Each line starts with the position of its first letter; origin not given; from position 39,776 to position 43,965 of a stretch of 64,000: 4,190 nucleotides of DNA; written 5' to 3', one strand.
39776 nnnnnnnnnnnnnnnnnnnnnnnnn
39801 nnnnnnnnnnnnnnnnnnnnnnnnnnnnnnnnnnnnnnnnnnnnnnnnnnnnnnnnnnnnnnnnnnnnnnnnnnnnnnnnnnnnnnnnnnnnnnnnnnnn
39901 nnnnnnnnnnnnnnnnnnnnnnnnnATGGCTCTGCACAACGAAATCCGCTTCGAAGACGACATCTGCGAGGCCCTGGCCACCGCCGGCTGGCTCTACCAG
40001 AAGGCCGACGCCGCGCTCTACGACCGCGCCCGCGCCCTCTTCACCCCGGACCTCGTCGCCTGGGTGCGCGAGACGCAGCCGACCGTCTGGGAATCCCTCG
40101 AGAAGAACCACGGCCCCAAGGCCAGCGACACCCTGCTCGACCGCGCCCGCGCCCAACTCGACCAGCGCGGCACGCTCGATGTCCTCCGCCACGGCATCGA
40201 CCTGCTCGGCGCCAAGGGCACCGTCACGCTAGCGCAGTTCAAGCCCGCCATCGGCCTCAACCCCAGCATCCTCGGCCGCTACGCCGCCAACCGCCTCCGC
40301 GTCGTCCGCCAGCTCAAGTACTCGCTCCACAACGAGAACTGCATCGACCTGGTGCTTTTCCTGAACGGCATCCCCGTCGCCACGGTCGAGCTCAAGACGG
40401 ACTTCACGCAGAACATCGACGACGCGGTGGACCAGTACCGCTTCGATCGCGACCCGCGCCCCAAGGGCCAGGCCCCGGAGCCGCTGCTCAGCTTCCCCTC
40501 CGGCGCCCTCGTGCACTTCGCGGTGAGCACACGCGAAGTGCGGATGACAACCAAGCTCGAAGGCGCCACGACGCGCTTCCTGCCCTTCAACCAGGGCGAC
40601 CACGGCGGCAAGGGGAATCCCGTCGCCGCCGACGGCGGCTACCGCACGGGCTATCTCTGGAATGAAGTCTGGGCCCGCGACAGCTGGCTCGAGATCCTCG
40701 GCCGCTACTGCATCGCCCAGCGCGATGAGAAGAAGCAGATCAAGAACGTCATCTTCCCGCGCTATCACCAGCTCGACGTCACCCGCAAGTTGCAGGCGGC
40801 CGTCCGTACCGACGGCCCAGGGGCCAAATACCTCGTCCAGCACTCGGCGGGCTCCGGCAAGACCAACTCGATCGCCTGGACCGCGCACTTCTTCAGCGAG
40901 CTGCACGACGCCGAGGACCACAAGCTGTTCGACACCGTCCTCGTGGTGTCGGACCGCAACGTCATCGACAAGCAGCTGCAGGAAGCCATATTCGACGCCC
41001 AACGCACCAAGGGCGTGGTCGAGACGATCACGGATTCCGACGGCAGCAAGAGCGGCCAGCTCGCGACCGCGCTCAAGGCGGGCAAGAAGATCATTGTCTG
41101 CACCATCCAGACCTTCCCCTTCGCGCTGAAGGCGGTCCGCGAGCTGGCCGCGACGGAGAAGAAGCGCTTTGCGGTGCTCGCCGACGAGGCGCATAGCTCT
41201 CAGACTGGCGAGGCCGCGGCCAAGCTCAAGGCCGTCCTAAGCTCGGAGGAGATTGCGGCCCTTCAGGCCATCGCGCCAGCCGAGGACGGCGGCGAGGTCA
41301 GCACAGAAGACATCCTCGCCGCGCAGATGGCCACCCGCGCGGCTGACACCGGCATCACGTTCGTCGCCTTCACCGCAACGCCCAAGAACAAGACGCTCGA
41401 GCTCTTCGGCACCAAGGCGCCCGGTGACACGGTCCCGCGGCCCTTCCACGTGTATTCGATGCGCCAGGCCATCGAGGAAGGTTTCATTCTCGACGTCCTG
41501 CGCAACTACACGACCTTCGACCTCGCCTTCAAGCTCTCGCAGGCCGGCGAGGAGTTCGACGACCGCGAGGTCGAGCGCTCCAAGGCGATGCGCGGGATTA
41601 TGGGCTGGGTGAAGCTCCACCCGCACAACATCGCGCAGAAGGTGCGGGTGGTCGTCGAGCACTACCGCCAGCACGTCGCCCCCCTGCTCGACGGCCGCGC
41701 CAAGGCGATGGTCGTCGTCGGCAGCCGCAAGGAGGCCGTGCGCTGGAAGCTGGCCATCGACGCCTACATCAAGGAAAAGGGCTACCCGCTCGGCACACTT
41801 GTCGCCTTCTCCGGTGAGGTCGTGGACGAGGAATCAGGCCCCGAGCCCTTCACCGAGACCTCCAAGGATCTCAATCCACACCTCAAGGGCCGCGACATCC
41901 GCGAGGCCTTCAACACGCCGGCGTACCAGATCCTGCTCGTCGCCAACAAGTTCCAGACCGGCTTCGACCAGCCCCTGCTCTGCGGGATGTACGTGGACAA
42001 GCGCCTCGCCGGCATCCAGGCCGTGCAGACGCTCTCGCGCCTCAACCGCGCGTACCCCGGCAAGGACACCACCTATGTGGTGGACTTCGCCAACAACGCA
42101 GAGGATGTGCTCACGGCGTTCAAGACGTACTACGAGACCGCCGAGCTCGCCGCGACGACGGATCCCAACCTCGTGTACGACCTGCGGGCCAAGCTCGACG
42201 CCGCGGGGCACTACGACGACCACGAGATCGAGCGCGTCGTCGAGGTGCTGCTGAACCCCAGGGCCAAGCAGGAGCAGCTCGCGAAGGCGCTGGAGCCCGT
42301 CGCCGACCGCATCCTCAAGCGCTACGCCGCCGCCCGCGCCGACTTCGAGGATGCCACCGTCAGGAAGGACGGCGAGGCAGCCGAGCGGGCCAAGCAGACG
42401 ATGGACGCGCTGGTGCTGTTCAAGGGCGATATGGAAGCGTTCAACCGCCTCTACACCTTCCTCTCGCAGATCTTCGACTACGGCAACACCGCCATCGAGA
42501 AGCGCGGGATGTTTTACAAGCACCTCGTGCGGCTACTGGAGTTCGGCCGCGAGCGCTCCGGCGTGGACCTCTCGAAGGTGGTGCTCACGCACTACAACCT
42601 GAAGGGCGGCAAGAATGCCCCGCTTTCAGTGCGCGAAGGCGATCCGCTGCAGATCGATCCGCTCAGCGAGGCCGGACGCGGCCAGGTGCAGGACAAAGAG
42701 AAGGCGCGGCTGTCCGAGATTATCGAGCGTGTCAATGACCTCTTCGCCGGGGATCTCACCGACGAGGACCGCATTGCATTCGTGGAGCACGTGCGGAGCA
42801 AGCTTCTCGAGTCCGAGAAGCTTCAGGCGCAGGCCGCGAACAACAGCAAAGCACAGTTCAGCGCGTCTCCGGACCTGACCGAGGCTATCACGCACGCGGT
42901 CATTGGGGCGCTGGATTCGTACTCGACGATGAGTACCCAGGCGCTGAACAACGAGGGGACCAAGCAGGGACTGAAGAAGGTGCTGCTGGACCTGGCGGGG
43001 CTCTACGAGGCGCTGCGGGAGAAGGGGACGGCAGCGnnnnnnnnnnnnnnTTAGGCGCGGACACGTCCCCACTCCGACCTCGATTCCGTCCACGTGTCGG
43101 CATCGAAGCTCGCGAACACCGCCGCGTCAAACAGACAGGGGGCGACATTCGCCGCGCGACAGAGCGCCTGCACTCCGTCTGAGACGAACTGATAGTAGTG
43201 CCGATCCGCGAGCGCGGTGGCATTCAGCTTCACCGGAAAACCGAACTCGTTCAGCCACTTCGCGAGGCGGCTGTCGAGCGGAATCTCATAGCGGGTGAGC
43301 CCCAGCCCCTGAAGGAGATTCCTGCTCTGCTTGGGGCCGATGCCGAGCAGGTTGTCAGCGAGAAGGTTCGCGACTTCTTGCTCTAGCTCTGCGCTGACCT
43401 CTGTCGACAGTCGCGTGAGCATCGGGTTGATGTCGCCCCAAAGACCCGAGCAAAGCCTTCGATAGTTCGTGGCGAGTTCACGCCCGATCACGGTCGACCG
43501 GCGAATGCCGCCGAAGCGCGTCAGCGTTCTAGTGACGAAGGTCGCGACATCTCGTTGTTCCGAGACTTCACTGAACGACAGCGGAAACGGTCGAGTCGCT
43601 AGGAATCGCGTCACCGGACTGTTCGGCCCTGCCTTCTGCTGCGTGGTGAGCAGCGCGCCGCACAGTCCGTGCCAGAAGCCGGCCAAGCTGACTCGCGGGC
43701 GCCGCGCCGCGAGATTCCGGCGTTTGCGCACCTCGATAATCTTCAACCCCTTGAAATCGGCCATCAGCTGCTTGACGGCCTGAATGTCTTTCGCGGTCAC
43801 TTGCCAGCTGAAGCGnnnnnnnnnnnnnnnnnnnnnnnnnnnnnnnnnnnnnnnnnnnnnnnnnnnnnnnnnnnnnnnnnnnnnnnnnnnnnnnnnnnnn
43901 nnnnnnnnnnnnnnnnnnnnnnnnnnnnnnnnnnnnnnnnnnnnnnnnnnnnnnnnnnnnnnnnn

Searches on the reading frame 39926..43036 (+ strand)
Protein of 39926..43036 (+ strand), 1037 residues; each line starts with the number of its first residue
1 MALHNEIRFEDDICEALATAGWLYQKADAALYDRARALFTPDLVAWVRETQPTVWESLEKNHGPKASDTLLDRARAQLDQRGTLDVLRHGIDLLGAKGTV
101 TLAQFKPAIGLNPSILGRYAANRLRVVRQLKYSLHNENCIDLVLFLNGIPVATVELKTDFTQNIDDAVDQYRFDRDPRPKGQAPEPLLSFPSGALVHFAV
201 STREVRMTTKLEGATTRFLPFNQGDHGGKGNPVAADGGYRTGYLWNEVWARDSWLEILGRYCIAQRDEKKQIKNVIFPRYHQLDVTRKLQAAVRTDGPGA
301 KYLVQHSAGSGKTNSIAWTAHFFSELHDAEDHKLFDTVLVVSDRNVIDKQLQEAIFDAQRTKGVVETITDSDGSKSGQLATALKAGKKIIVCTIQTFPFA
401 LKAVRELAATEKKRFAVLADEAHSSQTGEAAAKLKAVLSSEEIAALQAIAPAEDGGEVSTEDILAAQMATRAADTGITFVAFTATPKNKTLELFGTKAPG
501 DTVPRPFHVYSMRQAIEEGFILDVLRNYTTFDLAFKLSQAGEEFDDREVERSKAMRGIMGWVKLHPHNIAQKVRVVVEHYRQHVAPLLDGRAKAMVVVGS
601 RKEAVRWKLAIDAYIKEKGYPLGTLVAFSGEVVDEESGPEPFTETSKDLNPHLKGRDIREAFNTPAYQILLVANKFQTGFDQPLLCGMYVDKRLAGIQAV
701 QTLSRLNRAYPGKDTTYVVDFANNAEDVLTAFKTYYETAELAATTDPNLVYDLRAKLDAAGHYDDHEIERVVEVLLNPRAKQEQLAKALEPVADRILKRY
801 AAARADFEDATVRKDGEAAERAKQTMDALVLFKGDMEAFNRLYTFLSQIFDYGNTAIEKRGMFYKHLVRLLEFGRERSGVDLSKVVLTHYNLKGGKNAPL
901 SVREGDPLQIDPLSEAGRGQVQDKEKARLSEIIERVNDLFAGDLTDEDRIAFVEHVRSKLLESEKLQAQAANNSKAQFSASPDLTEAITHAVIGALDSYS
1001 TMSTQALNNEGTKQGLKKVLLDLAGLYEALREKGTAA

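Call 8: search_protein_families(library=pfam, proteins=[window:39926-43036:+], max_evalue=0.01)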
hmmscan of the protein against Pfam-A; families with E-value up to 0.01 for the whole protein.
window:39926-43036:+ (1037 aa): 5 families
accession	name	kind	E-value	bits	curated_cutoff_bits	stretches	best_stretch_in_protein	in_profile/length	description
PF18766.7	SWI2_SNF2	-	8.7e-21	75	26.7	1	281-550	1-214/221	SWI2/SNF2 ATPase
PF04313.20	HSDR_N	-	6e-15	56.1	25.1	1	120-213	108-195/198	Type I restriction enzyme R protein N terminus (HSDR_N)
PF22679.2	T1R_D3-like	-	1.9e-11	45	27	1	642-722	82-157/158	Type I restriction enzyme subunit R domain 3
PF04851.21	ResIII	-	2.6e-11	44.1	22.5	1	278-437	4-149/164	Type III restriction enzyme, res subunit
PF00270.35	DEAD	-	0.00042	20.5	26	1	299-491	14-164/167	DEAD/DEAH box helicase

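Call 9: search_protein_families(library=padloc, proteins=[window:39926-43036:+], max_evalue=0.001)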
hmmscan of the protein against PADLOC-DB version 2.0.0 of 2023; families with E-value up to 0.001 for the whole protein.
window:39926-43036:+ (1037 aa): 6 families
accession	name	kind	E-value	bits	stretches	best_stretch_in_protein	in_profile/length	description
PDLC03040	REase_I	-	5.9e-33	111.8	1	4-789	5-749/1029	Type I restriction enzyme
PDLC03048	REase_I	-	1e-27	94.7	2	119-436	98-394/976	Type I restriction enzyme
PDLC03041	REase_I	-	2.9e-14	50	2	476-740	475-749/1099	Type I restriction enzyme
PDLC03044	REase_I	-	2.2e-12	43.8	1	665-770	628-735/1034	Type I restriction enzyme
PDLC03046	REase_I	-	1.4e-09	34.5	1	668-723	675-730/1025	Type I restriction enzyme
PDLC03045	REase_I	-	5.8e-09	32.4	0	125-171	121-167/995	Type I restriction enzyme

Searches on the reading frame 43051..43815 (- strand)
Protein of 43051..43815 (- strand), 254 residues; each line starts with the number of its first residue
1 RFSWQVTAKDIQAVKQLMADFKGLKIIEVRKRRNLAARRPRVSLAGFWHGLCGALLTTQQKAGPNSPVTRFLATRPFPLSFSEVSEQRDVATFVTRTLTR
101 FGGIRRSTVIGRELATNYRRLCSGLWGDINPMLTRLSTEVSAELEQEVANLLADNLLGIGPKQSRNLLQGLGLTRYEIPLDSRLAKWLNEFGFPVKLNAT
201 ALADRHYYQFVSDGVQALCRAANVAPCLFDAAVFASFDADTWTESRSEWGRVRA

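Call 8: search_protein_families(library=pfam, proteins=[window:43051-43815:-], max_evalue=0.01)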
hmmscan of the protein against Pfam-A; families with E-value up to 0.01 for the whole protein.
window:43051-43815:- (254 aa): 1 family
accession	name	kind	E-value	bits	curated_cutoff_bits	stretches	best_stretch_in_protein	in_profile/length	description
PF20748.2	RecJ_C_Deinoc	-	0.0078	16.4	25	0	133-190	20-77/155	RecJ C-terminal domain, Deinococci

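Call 9: search_protein_families(library=padloc, proteins=[window:43051-43815:-], max_evalue=0.001)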
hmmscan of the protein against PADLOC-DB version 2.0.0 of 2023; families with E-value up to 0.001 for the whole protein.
window:43051-43815:- (254 aa): 0 families
